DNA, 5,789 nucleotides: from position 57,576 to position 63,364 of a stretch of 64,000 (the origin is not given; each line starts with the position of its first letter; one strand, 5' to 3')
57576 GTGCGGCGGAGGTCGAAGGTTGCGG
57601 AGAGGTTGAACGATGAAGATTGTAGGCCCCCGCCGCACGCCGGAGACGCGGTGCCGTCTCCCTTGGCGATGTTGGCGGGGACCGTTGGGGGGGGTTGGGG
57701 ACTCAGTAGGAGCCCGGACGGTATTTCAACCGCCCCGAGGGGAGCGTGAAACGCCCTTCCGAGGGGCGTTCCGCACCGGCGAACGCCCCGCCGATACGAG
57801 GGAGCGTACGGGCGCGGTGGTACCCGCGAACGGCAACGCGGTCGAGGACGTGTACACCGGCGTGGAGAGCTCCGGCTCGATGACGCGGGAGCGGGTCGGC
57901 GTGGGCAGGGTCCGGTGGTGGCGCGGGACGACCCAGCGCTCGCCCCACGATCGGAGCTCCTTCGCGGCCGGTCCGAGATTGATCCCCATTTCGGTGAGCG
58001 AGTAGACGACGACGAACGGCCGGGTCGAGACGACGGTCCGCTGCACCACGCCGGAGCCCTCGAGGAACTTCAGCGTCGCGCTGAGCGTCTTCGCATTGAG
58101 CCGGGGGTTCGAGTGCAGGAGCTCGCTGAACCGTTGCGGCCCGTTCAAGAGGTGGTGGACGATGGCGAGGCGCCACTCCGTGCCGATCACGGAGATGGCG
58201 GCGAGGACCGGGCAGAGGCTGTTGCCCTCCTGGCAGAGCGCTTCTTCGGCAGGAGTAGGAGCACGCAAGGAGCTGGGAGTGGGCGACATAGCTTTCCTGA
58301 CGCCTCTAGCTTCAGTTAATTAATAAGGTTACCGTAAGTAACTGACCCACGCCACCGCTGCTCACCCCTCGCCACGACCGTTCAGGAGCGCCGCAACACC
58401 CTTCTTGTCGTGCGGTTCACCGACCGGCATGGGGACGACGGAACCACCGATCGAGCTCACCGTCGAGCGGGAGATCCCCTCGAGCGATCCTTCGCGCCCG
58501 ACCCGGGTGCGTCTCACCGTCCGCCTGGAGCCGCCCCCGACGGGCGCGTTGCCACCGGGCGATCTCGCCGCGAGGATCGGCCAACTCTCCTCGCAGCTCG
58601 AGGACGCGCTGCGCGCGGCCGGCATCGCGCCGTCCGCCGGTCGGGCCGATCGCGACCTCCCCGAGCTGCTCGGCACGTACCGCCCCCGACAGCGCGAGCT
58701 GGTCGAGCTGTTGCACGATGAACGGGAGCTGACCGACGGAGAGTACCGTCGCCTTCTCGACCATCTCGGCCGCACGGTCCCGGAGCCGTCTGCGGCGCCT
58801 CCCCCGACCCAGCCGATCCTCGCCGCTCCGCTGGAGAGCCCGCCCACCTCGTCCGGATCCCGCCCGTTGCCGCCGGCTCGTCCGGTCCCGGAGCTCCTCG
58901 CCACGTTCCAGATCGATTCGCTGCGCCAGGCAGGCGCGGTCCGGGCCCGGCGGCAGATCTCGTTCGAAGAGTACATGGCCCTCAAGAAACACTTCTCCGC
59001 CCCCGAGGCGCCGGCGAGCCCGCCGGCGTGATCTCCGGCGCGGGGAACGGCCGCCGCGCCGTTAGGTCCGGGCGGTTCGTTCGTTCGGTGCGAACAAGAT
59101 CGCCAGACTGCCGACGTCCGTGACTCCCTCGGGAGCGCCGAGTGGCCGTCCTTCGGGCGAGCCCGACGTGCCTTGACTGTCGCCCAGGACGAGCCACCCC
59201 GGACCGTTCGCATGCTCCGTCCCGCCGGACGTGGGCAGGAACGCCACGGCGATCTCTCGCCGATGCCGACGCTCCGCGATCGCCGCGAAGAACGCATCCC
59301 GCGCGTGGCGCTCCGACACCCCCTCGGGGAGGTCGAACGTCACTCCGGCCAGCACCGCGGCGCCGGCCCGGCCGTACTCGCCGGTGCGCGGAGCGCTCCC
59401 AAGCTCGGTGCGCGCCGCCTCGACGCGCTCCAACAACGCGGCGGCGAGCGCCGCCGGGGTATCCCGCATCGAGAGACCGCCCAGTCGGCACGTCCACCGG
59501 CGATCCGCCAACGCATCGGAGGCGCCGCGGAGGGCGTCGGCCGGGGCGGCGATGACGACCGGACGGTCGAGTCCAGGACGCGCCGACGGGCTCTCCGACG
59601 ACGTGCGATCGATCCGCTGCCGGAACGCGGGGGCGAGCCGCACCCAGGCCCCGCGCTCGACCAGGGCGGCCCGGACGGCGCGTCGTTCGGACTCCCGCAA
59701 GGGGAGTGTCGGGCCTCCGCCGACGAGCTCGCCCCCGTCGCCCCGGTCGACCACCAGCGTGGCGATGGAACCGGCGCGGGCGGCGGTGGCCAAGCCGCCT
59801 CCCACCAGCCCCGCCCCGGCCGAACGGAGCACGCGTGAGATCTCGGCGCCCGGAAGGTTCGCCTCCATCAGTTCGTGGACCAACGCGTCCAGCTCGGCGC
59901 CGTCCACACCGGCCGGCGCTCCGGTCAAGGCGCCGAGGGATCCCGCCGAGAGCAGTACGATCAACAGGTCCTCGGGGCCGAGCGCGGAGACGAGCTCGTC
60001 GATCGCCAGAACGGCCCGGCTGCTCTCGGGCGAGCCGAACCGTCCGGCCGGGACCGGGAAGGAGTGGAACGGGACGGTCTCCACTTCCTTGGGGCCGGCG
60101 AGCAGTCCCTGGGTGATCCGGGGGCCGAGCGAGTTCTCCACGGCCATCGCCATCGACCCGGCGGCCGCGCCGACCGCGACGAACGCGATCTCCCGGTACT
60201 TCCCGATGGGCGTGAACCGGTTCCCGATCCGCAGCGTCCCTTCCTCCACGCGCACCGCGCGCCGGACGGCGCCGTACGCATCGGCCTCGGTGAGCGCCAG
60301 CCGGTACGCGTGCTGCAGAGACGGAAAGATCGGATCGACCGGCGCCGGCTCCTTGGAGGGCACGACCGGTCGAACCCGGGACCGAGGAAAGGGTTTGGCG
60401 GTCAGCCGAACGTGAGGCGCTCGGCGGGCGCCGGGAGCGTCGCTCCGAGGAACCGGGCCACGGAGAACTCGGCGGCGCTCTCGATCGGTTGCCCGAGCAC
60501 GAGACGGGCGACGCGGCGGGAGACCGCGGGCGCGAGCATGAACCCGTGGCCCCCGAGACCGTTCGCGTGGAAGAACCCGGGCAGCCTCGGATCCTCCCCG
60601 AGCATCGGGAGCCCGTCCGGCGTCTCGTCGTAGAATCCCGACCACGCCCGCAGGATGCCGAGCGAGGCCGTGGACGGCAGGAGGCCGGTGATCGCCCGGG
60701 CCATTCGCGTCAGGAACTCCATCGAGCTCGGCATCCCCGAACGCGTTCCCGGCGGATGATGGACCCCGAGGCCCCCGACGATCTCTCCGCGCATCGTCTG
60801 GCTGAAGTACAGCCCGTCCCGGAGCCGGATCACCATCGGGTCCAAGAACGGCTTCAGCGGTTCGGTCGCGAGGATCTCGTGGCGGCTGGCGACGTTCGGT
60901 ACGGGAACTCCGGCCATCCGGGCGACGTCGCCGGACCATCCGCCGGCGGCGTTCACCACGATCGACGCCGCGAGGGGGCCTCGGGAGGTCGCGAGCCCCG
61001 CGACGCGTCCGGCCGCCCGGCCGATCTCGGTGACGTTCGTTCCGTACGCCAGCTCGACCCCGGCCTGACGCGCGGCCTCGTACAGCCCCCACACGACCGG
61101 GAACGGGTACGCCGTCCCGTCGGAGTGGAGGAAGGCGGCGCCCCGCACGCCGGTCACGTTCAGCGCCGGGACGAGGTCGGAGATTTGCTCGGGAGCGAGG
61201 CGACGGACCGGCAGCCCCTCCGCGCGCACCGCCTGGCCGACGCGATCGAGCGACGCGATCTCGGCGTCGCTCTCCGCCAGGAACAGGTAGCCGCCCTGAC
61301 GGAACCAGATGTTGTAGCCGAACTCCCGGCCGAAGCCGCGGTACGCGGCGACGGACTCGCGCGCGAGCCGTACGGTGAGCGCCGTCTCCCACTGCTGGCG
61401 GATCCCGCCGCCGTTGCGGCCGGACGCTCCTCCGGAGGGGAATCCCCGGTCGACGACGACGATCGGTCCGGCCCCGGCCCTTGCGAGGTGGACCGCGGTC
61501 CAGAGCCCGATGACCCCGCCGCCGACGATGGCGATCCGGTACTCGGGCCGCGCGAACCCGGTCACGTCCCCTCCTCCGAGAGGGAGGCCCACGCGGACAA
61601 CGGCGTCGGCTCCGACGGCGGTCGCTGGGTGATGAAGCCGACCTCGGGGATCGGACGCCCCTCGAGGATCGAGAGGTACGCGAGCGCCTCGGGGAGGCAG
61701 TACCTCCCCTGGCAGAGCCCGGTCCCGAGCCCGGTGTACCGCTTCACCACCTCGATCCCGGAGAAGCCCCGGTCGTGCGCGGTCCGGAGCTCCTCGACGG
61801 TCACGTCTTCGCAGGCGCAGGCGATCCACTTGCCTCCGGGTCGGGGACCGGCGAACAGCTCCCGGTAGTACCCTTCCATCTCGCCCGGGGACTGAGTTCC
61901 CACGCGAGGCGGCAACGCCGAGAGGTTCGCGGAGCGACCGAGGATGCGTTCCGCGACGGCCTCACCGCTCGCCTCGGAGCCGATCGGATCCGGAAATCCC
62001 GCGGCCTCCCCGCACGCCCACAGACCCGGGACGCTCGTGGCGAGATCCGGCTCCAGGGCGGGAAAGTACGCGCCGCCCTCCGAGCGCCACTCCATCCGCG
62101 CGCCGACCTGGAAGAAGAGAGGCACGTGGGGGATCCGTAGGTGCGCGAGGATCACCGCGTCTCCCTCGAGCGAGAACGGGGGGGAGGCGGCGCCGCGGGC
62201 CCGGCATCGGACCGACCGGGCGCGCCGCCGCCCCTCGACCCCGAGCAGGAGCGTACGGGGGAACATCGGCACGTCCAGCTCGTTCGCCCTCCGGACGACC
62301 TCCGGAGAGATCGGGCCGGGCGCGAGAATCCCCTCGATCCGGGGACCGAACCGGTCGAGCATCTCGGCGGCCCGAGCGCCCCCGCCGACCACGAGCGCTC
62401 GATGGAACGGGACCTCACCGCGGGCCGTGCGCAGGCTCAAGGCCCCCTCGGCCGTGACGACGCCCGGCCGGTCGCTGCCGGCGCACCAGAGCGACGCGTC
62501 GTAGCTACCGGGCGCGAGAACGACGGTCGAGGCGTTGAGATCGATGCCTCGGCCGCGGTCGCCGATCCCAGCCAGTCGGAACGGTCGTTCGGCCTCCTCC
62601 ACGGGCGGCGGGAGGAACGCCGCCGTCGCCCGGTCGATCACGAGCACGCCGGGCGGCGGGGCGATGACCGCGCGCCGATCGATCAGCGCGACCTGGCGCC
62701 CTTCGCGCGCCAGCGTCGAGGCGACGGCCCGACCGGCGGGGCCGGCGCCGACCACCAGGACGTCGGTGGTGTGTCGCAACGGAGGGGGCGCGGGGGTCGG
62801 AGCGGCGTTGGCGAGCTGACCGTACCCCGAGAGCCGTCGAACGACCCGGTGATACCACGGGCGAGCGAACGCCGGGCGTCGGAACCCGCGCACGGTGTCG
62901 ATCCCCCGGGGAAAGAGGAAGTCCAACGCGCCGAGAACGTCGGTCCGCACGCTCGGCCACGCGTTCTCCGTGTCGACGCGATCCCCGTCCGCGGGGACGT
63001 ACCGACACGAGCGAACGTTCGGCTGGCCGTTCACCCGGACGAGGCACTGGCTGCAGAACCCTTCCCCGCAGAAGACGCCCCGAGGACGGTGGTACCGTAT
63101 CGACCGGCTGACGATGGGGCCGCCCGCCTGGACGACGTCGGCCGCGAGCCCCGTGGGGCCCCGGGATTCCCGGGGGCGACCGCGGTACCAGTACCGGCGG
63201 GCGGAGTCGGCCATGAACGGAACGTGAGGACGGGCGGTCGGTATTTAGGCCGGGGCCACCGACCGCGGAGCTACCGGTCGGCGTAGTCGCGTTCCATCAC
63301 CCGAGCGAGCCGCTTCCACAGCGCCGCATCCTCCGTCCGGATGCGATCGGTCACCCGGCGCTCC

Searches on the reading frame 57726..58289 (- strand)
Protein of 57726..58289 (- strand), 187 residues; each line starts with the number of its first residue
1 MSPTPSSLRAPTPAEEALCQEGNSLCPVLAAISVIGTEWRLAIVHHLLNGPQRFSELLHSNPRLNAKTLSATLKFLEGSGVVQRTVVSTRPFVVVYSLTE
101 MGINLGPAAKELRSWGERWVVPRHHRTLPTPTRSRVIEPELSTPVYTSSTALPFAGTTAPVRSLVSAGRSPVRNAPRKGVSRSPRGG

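Call 40: search_protein_families(library=pfam, proteins=[window:57726-58289:-], max_evalue=0.0001)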
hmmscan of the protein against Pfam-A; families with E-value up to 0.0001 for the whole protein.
window:57726-58289:- (187 aa): 1 family
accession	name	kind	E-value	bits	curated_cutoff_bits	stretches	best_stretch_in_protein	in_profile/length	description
PF01638.23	HxlR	-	4.8e-23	81.3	20.8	1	34-121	1-88/91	HxlR-like helix-turn-helix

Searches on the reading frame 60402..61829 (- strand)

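Call 40: search_protein_families(library=pfam, proteins=[window:60402-61829:-], max_evalue=0.0001)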
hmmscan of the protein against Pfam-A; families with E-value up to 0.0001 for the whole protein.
window:60402-61829:- (475 aa): 2 families
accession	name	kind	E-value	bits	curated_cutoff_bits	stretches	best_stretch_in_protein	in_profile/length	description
PF01266.30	DAO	-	8.4e-73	246.3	27.9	1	98-443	1-353/353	FAD dependent oxidoreductase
PF12831.13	FAD_oxidored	-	9.3e-05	22.3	27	0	251-310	96-157/416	FAD dependent oxidoreductase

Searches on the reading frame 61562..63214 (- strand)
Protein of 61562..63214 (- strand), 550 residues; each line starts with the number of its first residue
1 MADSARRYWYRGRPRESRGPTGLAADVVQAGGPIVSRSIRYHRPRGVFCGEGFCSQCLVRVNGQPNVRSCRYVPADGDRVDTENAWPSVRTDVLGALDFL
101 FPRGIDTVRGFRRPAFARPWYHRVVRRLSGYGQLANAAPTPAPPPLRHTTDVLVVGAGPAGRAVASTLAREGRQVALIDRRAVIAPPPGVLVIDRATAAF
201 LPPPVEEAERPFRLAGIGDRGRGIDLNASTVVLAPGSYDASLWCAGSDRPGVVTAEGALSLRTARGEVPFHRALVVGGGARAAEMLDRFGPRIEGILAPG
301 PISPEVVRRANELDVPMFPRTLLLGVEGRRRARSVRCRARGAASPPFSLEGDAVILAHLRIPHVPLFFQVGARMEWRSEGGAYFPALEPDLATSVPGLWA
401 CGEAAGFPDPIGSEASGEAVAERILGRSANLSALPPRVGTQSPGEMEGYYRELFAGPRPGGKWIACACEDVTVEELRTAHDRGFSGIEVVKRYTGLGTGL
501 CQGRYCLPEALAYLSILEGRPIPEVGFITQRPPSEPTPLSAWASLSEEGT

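Call 40: search_protein_families(library=pfam, proteins=[window:61562-63214:-], max_evalue=0.0001)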
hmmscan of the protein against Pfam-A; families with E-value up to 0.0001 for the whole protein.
window:61562-63214:- (550 aa): 8 families
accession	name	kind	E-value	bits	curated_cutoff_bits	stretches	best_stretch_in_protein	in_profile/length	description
PF17806.6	SO_alpha_A3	-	3.1e-16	59.9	23.1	1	467-543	8-84/87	Sarcosine oxidase A3 domain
PF13510.11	Fer2_4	-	2.2e-14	53.7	22.8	1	25-84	23-81/82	2Fe-2S iron-sulfur cluster binding domain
PF07992.20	Pyr_redox_2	-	7.6e-12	45.7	26.1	1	151-405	2-277/291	Pyridine nucleotide-disulphide oxidoreductase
PF04324.20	Fer2_BFD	-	1.3e-08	35.5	26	1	466-514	3-48/50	BFD-like [2Fe-2S] binding domain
PF01494.25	FAD_binding_3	-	3.9e-06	26.8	22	1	150-185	2-37/349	FAD binding domain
PF13450.12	NAD_binding_8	-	2.4e-05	25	21.9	1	154-184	1-31/68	NAD(P)-binding Rossmann-like domain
PF00890.30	FAD_binding_2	-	3.3e-05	23.7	20.4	0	151-180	1-30/414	FAD binding domain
PF12831.13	FAD_oxidored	-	8e-05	22.5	27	0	151-183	1-33/416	FAD dependent oxidoreductase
